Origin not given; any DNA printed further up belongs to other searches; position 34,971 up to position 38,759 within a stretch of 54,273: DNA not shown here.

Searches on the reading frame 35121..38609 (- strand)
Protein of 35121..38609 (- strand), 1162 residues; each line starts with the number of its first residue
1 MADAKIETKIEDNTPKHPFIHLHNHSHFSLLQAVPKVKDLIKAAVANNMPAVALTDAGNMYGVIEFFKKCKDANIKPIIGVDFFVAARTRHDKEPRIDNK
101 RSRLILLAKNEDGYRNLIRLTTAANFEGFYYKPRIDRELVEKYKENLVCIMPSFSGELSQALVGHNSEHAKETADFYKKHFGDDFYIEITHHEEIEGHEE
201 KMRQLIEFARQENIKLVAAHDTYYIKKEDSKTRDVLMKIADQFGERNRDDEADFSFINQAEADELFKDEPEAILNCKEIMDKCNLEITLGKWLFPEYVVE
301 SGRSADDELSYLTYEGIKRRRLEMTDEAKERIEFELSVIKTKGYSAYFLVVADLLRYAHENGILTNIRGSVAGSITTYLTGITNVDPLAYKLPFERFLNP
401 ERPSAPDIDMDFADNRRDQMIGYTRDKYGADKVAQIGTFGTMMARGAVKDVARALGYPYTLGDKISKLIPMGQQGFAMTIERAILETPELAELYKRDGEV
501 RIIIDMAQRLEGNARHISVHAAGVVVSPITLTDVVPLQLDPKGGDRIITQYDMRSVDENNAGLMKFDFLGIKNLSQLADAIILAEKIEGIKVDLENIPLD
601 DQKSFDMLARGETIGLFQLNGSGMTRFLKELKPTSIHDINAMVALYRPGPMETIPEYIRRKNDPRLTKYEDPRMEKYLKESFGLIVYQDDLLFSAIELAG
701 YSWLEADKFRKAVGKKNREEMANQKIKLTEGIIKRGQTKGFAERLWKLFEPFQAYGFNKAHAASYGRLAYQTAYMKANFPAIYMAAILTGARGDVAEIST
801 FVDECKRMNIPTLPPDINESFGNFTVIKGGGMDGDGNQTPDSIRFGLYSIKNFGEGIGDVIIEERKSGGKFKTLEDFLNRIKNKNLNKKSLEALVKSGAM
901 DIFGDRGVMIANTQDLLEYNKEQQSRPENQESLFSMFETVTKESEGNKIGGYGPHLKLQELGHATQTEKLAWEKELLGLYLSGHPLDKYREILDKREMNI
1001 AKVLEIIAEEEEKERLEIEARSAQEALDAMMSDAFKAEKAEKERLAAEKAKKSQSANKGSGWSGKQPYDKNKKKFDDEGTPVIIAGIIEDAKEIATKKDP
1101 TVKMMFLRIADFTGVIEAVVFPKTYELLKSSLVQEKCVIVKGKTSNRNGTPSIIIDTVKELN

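Call 79: list_cluster_members(proteins=[window:35121-38609:-, window:42498-43271:-])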
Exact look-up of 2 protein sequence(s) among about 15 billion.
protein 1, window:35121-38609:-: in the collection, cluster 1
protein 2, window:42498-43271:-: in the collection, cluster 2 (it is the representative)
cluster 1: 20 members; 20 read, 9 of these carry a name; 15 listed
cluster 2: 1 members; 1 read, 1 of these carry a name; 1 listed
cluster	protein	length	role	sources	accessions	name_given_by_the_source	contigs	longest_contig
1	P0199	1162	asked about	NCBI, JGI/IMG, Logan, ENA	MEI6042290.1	MAG: DNA polymerase III subunit alpha [bacterium]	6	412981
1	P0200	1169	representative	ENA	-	-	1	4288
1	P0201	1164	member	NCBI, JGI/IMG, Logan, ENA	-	DNA polymerase-3 subunit alpha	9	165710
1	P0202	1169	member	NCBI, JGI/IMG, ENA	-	DNA polymerase-3 subunit alpha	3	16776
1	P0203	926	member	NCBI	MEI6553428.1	MAG: DNA polymerase III subunit alpha [bacterium]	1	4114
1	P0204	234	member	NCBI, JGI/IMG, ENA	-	DNA polymerase-3 subunit alpha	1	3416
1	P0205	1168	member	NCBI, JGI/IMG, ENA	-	DNA polymerase-3 subunit alpha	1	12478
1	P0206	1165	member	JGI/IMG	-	DNA polymerase III subunit alpha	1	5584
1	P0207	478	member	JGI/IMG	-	DNA polymerase III alpha subunit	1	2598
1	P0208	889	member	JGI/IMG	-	DNA polymerase-3 subunit alpha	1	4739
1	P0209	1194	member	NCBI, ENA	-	-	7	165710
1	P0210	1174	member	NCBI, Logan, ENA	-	-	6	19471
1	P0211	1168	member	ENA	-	-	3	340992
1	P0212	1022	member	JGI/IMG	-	-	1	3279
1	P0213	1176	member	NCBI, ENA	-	-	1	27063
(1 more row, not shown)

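Call 82: find_homologous_proteins(query=window:35121-38609:-, max_evalue=1e-50)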
Query window:35121-38609:- (1162 aa): 8000 proteins with E <= 1e-50 among 8000 candidates; the best 120 are listed.
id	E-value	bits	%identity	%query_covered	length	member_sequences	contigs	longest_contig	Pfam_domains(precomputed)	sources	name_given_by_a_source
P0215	0.0e+0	2612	100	100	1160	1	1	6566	PF02811.27,PF14579.13,PF01336.32,PF17657.7,PF07733.19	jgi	-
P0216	0.0e+0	2610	100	100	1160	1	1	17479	PF02811.27,PF14579.13,PF01336.32,PF17657.7,PF07733.19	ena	-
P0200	0.0e+0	2412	91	100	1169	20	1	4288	PF02811.27,PF14579.13,PF01336.32,PF17657.7,PF07733.19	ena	-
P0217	0.0e+0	2307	89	98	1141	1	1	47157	PF02811.27,PF14579.13,PF01336.32,PF17657.7,PF07733.19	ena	-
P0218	0.0e+0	2256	84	100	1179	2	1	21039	PF02811.27,PF14579.13,PF01336.32,PF17657.7,PF07733.19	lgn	-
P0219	0.0e+0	2180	83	98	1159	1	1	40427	PF02811.27,PF14579.13,PF01336.32,PF17657.7,PF07733.19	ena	-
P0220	0.0e+0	1868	73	98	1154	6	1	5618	PF02811.27,PF14579.13,PF01336.32,PF17657.7,PF07733.19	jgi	-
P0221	0.0e+0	1844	78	64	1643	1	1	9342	PF02811.27,PF14579.13,PF14528.12,PF01336.32,PF17657.7,PF07733.19,PF14890.12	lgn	-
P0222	0.0e+0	1842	70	99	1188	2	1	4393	PF02811.27,PF14579.13,PF01336.32,PF17657.7,PF07733.19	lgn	-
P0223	0.0e+0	1836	78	64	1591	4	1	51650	PF02811.27,PF14579.13,PF14528.12,PF01336.32,PF17657.7,PF07733.19,PF14890.12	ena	-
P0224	0.0e+0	1809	72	77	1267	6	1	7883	PF02811.27,PF14579.13,PF01336.32,PF17657.7,PF07733.19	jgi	jgi:DNA polymerase-3 subunit alpha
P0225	0.0e+0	1806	71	77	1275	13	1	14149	PF02811.27,PF14579.13,PF01336.32,PF17657.7,PF07733.19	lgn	-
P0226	0.0e+0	1797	71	77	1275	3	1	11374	PF02811.27,PF14579.13,PF01336.32,PF17657.7,PF07733.19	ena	-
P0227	0.0e+0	1796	74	85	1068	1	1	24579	PF02811.27,PF14579.13,PF01336.32,PF17657.7,PF07733.19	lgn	-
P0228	0.0e+0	1791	75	85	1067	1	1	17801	PF02811.27,PF14579.13,PF01336.32,PF17657.7,PF07733.19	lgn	-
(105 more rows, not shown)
